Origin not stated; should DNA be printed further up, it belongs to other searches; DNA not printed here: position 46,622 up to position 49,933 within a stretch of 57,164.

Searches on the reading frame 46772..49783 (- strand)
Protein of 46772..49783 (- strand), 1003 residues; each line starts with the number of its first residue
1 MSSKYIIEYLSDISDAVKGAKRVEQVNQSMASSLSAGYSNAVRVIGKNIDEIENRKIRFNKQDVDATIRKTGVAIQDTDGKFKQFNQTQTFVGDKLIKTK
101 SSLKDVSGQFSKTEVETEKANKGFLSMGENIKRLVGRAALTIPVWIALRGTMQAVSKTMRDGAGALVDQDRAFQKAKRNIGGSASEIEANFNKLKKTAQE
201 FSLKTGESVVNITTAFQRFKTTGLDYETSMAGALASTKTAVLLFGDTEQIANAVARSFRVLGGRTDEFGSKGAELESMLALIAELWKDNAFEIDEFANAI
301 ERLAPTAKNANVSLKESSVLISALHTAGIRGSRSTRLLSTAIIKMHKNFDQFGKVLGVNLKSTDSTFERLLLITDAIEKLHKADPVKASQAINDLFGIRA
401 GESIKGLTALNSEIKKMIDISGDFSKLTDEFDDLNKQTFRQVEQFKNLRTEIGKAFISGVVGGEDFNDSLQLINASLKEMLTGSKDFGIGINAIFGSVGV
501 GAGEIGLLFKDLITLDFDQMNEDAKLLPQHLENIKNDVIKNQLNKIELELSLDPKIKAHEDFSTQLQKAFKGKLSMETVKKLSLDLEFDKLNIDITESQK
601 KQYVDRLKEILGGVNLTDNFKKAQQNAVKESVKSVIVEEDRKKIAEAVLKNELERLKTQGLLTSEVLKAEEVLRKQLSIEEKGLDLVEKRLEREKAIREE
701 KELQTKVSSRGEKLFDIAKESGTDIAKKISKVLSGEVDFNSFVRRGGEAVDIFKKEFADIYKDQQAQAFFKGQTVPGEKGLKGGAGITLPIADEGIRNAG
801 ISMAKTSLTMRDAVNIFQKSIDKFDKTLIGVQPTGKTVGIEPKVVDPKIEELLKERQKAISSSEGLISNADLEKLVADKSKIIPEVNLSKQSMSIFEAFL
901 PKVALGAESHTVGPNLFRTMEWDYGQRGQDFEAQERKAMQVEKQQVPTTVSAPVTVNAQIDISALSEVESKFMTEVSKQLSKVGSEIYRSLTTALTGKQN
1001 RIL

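Call 25: search_protein_families(library=phrogs, proteins=[window:46772-49783:-], max_evalue=0.001)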
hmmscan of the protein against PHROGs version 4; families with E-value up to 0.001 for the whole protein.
window:46772-49783:- (1003 aa): 9 families
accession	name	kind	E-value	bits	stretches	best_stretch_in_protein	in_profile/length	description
phrog_9696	-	tail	9.7e-16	57.7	1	152-435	63-341/1415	tail length tape measure protein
phrog_28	-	tail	5.1e-15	56.1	1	18-457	77-574/1228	tail length tape measure protein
phrog_991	-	tail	5.9e-14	51.6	1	2-788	129-831/1966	tail length tape measure protein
phrog_167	-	tail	7.3e-14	51.5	1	20-954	147-858/1555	tail length tape measure protein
phrog_1272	-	tail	7e-13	48.2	1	73-437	158-527/1606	tail length tape measure protein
phrog_1533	-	tail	8.1e-11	41.2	1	32-506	146-599/1688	tail length tape measure protein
phrog_4704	-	tail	3.8e-08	33.5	1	27-352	104-394/625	tail length tape measure protein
phrog_14441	-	tail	3.2e-07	31.3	1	170-336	82-237/241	tail length tape measure protein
phrog_1293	-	tail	6.8e-07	28.5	1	17-447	38-472/1424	tail length tape measure protein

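Call 26: search_protein_families(library=pfam, proteins=[window:46772-49783:-], max_evalue=0.001)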
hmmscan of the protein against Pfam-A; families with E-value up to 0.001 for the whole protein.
window:46772-49783:- (1003 aa): 2 families
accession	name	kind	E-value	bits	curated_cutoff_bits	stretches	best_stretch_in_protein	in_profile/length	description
PF10145.14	PhageMin_Tail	-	2e-17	64.2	33.2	1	196-397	2-201/201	Phage-related minor tail protein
PF20155.4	TMP_3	-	0.00011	22.4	41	0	254-347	6-99/192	Tape measure protein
